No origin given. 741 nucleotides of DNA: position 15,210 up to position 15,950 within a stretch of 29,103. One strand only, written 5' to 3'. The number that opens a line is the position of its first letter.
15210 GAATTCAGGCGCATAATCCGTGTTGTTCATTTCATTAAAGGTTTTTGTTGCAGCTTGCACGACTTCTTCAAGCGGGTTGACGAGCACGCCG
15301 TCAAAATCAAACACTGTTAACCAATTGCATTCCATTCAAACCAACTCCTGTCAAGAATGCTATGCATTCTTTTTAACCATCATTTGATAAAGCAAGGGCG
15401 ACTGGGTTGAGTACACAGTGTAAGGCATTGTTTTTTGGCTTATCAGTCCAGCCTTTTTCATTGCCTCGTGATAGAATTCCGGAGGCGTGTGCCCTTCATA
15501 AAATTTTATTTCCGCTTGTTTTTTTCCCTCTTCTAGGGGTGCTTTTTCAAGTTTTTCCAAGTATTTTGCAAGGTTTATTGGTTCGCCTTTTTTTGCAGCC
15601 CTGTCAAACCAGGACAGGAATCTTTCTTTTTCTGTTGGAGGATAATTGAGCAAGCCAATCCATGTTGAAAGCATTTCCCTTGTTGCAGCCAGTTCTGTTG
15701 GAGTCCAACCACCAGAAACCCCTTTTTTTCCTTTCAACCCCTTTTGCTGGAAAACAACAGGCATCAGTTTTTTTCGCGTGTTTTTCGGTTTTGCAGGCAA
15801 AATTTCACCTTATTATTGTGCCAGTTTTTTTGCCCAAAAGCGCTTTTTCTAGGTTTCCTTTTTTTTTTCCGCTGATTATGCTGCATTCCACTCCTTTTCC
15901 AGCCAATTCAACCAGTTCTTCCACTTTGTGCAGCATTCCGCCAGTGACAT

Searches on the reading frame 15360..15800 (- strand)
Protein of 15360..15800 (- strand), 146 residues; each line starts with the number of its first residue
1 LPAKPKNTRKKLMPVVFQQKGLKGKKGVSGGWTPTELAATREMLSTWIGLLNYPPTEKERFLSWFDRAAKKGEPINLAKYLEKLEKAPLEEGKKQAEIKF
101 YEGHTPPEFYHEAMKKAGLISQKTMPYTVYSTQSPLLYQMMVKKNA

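Call 9: search_protein_families(library=pfam, proteins=[window:15360-15800:-], max_evalue=0.001)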
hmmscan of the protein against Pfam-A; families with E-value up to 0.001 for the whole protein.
window:15360-15800:- (146 aa): 0 families

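Call 55: search_protein_families(library=padloc, proteins=[window:15360-15800:-], max_evalue=1)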
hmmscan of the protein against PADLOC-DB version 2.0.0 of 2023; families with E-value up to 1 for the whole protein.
window:15360-15800:- (146 aa): 0 families
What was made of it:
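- Tried and rejected: Defence or toxin role: PADLOC was negative and no partner genes are present (call 55).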
